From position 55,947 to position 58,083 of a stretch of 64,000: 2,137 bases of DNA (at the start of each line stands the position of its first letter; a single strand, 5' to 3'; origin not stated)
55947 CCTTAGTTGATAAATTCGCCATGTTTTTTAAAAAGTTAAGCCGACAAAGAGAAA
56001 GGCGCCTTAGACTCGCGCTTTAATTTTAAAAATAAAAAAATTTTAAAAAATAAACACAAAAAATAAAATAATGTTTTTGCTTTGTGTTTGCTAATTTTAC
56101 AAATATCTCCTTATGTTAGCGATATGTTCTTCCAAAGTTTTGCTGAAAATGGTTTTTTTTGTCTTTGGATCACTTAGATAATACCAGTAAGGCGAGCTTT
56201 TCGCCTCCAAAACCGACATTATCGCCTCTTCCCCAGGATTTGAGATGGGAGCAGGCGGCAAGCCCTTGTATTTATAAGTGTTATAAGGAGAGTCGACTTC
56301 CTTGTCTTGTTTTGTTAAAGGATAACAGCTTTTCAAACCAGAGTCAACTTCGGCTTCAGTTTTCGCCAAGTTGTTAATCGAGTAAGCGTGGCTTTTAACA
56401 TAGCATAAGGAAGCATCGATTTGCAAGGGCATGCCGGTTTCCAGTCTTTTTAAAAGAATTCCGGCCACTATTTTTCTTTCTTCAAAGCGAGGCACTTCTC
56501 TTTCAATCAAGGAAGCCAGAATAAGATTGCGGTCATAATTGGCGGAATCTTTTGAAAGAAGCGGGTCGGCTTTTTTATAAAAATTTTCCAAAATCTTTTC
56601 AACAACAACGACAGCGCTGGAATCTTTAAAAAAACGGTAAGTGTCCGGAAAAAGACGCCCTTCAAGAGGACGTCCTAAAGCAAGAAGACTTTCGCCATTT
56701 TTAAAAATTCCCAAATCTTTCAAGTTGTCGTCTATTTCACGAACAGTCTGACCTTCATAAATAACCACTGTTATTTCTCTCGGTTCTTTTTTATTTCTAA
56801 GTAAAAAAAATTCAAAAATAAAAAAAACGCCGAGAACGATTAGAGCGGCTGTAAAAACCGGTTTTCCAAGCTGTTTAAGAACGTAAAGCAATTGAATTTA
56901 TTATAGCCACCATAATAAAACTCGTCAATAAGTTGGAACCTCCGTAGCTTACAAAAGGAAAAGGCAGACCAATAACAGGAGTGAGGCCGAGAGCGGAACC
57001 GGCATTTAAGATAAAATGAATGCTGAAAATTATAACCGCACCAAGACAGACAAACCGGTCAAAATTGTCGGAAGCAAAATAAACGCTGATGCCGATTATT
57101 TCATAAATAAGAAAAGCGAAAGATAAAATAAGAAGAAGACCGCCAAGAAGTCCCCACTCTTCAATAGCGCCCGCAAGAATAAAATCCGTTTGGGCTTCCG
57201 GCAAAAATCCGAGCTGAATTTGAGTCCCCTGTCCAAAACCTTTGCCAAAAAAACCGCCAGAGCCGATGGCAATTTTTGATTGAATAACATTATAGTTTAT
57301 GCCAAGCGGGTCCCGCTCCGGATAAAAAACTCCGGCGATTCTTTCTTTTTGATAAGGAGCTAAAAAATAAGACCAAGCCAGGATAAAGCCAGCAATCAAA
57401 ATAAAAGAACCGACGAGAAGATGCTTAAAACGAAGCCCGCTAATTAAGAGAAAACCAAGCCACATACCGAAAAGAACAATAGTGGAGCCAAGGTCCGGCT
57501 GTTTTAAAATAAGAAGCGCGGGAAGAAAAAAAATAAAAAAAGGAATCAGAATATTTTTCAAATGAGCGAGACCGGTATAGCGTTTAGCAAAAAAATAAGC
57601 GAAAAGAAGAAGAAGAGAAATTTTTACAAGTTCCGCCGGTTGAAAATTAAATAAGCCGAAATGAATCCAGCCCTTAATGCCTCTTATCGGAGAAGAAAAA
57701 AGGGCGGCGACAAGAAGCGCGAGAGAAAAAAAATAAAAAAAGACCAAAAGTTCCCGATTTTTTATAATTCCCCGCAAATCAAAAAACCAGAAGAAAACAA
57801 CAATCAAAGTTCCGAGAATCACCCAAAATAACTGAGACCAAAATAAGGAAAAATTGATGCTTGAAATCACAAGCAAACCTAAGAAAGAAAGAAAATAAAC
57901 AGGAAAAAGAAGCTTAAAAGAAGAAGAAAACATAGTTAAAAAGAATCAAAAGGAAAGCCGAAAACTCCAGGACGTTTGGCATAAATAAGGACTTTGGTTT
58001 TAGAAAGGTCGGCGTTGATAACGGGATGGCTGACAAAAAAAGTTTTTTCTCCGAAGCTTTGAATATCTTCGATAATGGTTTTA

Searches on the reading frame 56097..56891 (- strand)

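Call 37: search_protein_families(library=pfam, proteins=[window:56097-56891:-], max_evalue=0.001)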
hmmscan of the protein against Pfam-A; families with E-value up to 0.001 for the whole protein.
window:56097-56891:- (264 aa): 1 family
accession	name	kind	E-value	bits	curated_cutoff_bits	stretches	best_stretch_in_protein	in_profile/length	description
PF02618.21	YceG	-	4.3e-54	184.3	32.4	1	33-262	63-275/275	YceG-like family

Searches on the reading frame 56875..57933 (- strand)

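Call 37: search_protein_families(library=pfam, proteins=[window:56875-57933:-], max_evalue=0.001)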
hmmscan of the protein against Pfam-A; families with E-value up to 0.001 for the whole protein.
window:56875-57933:- (352 aa): 1 family
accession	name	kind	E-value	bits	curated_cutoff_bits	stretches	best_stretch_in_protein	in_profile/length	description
PF01098.24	FTSW_RODA_SPOVE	-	4e-80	269.9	26.4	1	14-349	21-351/356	Cell cycle protein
